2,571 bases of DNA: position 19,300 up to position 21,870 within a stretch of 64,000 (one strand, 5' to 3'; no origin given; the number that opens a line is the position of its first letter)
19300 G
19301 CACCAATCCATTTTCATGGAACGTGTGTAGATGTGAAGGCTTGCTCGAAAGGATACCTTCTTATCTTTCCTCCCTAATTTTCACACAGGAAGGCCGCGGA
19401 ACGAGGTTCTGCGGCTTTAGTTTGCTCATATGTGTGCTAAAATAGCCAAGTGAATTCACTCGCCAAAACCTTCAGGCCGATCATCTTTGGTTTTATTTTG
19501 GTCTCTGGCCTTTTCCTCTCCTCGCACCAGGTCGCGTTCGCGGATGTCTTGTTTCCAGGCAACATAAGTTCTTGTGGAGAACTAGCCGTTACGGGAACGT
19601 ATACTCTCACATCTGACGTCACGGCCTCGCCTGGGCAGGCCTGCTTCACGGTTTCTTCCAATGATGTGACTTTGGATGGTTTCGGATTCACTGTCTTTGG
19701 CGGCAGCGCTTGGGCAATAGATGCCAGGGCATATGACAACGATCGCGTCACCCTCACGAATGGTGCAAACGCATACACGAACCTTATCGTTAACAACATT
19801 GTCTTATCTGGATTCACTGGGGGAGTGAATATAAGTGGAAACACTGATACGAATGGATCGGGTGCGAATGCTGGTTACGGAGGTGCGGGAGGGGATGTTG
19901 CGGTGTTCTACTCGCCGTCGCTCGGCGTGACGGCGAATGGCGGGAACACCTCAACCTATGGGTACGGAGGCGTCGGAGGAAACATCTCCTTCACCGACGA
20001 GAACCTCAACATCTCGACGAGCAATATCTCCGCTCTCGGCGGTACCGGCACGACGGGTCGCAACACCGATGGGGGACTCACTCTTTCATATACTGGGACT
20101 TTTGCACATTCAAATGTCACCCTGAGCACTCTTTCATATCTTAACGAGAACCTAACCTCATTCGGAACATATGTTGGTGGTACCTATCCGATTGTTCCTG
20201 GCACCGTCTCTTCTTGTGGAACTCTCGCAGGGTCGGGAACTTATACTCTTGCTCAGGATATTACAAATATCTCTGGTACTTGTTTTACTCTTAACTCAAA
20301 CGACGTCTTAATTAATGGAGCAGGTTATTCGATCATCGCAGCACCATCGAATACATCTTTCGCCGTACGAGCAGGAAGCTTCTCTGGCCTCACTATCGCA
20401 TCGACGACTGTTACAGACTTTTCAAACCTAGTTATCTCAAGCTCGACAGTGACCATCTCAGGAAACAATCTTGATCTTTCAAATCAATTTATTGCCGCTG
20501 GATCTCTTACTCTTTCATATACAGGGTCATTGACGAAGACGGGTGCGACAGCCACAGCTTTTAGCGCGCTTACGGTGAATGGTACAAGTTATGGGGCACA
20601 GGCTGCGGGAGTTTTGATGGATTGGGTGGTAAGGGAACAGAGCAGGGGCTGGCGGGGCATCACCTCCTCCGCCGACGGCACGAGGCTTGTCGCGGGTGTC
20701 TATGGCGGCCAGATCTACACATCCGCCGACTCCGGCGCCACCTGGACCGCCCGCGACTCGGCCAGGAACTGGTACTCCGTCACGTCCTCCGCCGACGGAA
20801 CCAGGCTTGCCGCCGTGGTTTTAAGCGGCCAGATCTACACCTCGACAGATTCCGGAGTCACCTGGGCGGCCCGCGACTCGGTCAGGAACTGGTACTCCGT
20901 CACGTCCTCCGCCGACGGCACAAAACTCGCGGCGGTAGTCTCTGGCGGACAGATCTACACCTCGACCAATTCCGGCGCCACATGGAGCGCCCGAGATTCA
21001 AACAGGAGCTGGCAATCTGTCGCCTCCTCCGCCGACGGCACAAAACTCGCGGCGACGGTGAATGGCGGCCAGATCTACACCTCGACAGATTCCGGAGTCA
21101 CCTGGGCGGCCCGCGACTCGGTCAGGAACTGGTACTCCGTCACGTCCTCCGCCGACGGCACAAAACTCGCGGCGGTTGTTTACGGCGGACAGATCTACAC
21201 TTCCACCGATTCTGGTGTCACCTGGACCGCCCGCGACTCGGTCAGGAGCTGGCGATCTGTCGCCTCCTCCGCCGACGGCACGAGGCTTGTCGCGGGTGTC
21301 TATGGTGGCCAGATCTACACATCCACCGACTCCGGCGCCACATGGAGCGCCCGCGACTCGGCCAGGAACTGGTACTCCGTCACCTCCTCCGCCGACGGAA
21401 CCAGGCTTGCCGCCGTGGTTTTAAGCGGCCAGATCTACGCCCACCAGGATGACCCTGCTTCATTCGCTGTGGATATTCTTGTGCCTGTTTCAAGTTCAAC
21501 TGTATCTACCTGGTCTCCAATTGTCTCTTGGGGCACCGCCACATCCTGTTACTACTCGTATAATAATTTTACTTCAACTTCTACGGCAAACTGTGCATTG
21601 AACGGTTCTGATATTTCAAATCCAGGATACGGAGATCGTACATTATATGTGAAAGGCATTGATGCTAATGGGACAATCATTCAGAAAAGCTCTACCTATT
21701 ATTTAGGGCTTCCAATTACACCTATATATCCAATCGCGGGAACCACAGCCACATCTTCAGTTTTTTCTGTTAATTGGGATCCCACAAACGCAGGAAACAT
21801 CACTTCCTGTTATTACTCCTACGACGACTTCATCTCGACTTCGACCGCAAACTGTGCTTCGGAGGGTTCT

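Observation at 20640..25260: Four seven-bladed Asp-box (BNR) beta-propellers encoded by near-identical 120-bp DNA repeats inside the 3417-aa protein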

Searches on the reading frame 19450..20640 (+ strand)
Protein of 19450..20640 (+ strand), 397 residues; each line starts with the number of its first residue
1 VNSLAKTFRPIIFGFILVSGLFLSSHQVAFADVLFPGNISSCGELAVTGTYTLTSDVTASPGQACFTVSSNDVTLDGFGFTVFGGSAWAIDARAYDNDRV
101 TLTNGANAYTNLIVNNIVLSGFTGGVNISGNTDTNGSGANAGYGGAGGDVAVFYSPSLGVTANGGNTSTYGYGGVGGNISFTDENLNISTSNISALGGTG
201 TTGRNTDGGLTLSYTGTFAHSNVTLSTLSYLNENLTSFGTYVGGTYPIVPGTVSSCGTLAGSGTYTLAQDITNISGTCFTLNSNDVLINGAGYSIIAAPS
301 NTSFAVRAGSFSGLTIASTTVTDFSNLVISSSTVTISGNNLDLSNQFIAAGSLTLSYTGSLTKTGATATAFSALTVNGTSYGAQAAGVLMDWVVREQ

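Call 21: search_protein_families(library=pfam, proteins=[window:19450-20640:+], max_evalue=1)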
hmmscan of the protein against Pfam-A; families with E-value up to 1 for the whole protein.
window:19450-20640:+ (397 aa): 0 families

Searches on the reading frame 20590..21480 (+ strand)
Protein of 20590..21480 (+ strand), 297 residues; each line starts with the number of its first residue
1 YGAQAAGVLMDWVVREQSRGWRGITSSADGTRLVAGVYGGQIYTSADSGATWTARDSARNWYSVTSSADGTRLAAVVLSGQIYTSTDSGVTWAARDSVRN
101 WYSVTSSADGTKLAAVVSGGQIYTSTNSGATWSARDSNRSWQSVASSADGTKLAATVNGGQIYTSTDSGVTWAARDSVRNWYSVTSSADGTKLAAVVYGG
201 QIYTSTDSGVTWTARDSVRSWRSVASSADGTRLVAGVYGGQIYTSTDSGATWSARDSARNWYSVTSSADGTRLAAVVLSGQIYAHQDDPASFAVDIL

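Call 16: search_solved_structures(query=window:20590-21480:+, max_evalue=0.01, show_alignments=1)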
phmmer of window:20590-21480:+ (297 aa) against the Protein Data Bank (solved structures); distinct sequences matched with E-value up to 0.01: 8.
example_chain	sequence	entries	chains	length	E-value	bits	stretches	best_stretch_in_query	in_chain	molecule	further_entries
2cn2_A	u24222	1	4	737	0.00022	23.6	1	140-257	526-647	BETA-1,4-XYLOGLUCAN HYDROLASE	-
2cn3_A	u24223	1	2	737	0.00023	23.6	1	140-257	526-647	BETA-1,4-XYLOGLUCAN HYDROLASE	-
2xbg_A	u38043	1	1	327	0.0027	20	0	78-214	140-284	YCF48-LIKE PROTEIN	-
5ojr_A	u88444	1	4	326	0.0029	20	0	78-214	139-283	Ycf48-like protein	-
5oj5_A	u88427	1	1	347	0.0029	19.9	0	77-214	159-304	Ycf48-like protein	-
5jwz_A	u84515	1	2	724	0.0062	18.9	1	145-255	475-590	Cellulose-binding family II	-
5ojp_A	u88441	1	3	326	0.0063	18.8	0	77-214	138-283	Ycf48-like protein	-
6p2o_A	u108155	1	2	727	0.0067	18.8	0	82-269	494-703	Xyloglucanase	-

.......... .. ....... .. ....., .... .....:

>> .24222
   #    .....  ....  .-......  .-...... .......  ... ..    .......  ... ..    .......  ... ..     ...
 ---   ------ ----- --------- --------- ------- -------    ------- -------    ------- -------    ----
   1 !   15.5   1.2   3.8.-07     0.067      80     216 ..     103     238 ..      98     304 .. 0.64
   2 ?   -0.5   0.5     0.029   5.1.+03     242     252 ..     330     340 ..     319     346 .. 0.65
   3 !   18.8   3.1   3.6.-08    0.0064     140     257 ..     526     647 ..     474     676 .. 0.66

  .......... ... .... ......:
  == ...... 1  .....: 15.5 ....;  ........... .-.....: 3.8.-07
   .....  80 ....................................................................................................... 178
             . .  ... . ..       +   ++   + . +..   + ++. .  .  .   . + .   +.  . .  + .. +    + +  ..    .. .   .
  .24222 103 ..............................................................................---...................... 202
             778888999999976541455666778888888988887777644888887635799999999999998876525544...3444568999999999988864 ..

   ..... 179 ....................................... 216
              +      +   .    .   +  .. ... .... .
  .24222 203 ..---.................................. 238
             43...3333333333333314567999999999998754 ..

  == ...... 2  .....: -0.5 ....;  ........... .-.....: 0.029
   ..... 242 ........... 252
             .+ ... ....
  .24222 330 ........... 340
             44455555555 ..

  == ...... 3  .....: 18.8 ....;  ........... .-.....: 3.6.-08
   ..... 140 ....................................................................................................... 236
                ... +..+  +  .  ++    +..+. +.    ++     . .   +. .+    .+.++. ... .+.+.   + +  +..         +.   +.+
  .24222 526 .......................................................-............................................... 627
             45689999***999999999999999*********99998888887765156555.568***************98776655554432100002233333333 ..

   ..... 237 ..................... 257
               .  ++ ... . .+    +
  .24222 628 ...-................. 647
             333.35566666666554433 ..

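Call 21: search_protein_families(library=pfam, proteins=[window:20590-21480:+], max_evalue=1)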
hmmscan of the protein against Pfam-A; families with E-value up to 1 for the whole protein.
window:20590-21480:+ (297 aa): 17 families
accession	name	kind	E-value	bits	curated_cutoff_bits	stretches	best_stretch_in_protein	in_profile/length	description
PF02012.26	BNR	-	2e-09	36.4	27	1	243-253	1-11/12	BNR/Asp-box repeat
PF04022.17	Staphylcoagulse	-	6.8e-06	26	19.7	0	180-191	11-22/27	Staphylocoagulase repeat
PF24316.1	Tli3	-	0.00015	22.6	27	0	240-283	84-126/129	T6SS Tli3 immunity protein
PF15899.11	BNR_6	-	0.00018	21.7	27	0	42-53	1-12/14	BNR-Asp box repeat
PF06439.18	3keto-disac_hyd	-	0.00094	19.7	26.8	1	81-175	66-161/187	3-keto-disaccharide hydrolase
PF14870.12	PSII_BNR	-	0.0011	18.7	27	1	76-219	121-273/303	Photosynthesis system II assembly factor YCF48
PF00900.26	Ribosomal_S4e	-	0.002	18.3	25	0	115-137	36-58/75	Ribosomal family S4e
PF01172.24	SBDS_N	-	0.0028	18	24.6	0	109-139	30-56/88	Shwachman-Bodian-Diamond syndrome (SBDS) N-terminal domain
PF03061.28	4HBT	-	0.013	16.3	20.6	0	37-69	4-36/79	Thioesterase superfamily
PF18656.6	DUF5633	-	0.015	15.6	23.6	0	96-110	20-34/41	Family of unknown function (DUF5633)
PF20067.5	SSL_N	-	0.017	15.4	18.9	0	115-130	27-42/46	Strictosidine synthase-like, N-terminal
PF04183.18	IucA_IucC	-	0.019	15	25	0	151-194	108-151/239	IucA / IucC family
PF06381.16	Phage_portal_3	-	0.02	14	33.8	0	91-115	18-42/357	Phage portal protein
PF22107.2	Pch2_N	-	0.023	15.7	27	0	95-124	34-63/91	Pch2 N-terminal domain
PF13474.12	SnoaL_3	-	0.058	14.2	22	0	59-116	6-62/121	SnoaL-like domain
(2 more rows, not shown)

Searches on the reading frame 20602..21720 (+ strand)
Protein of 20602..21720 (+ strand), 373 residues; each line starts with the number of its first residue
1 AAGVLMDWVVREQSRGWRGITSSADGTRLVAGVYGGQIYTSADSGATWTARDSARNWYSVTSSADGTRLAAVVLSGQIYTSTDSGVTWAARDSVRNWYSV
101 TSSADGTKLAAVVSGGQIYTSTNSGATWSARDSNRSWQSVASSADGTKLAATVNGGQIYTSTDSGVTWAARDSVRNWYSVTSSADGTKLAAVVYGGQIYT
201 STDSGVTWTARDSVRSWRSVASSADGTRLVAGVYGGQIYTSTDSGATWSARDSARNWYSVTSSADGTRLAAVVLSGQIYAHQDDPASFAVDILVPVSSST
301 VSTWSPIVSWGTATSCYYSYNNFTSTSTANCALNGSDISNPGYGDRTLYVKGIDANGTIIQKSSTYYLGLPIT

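Call 38: predict_structure(alignment_id=A1)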
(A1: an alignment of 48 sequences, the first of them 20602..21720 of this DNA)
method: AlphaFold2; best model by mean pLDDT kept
length: 373 residues; sequences in the alignment: 48
mean_pLDDT: 91.6   pTM: 0.80
mean pLDDT of the five models: 91.6, 91.4, 91.3, 91.2, 90.0
residues with pLDDT >= 90: 275; 70-90: 66; 50-70: 27; < 50: 5
segments of 3 or more residues with pLDDT < 50: 1-4
pLDDT, mean of each block of 10 residues (from residue 1): 63 96 97 98 93 98 98 98 98 98 99 98 98 98 99 98 98 98 99 99 98 98 98 98 97 96 97 97 63 61 74 83 86 83 89 76 84 62
secondary structure, 60 per line:
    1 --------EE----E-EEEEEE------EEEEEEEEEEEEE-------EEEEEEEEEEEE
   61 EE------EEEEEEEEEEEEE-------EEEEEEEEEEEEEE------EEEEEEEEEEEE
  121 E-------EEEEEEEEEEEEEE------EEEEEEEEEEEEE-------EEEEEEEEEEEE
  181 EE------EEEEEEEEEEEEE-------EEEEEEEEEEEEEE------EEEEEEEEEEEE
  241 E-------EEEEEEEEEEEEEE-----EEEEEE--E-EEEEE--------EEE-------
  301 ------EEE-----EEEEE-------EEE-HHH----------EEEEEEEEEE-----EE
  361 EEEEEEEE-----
elements in order: E17-22 E29-41 E49-62 E69-81 E89-102 E109-121 E129-142 E149-161 E169-182 E189-201 E209-222 E229-241 E249-262 E268-273 E278-282 E291-293 E307-309 E315-319 E327-329 E344-353 E359-368

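Call 41: fold_search(model_id=the predicted structure, library=pdb)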
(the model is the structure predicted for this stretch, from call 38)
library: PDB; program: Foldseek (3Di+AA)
matches with E <= 10: 1899; with E <= 0.001: 1647
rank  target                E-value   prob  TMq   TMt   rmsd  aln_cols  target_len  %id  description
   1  5oj3_A                1.8e-14  1.00  0.60  0.68   3.9       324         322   19  YCF48 from Cyanidioschyzon merolae (released 2018-08-08)
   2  5ojp_B                2.0e-14  1.00  0.60  0.73   3.6       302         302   16  YCF48 bound to D1 peptide (released 2018-08-08)
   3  5oj5_A                3.5e-14  1.00  0.60  0.70   4.0       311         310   17  YCF48 bound to D1 peptide (released 2018-08-08)
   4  5ojr_D                3.7e-14  1.00  0.60  0.71   4.0       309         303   16  YCF48 bound to D1 peptide (released 2018-08-08)
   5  5ojr_A                4.5e-14  1.00  0.60  0.71   3.9       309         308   16  YCF48 bound to D1 peptide (released 2018-08-08)
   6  8am5_S                5.0e-14  1.00  0.57  0.68   4.6       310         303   21  RCII/PSI complex, class 3 (released 2023-08-16)
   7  5ojr_B                5.5e-14  1.00  0.60  0.70   4.0       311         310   16  YCF48 bound to D1 peptide (released 2018-08-08)
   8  8wcb_B                7.9e-14  1.00  0.60  0.68   5.9       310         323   12  Cryo-EM structure of the CHA-bound mTAAR1-Gq complex (released 2023-12-27)
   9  5ojr_C                1.0e-13  1.00  0.59  0.72   4.0       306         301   16  YCF48 bound to D1 peptide (released 2018-08-08)
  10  8fh3_B                1.2e-13  1.00  0.61  0.21  14.3       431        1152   11  Human IFT-A complex structures provide molecular insights into ciliary transport (released 2023-02-22)
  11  5oj3_B                1.2e-13  1.00  0.60  0.68   3.9       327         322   19  YCF48 from Cyanidioschyzon merolae (released 2018-08-08)
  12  8f5p_C                1.4e-13  1.00  0.60  0.21  14.1       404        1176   12  Structure of Leishmania tarentolae IFT-A (state 2) (released 2022-12-21)
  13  2xbg                  1.9e-13  1.00  0.59  0.70   3.9       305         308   18  Crystal Structure of YCF48 from Thermosynechococcus elongatus (released 2011-04-13)
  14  5ojp_A                2.0e-13  1.00  0.60  0.71   3.9       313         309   16  YCF48 bound to D1 peptide (released 2018-08-08)
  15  5jwz_A                3.6e-13  1.00  0.57  0.32   4.5       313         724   22  Structure of a Putative Xyloglucanase from the Cellulolytic Bacteria Streptomyces sp. SirexAA-E (released 2016-06-01)
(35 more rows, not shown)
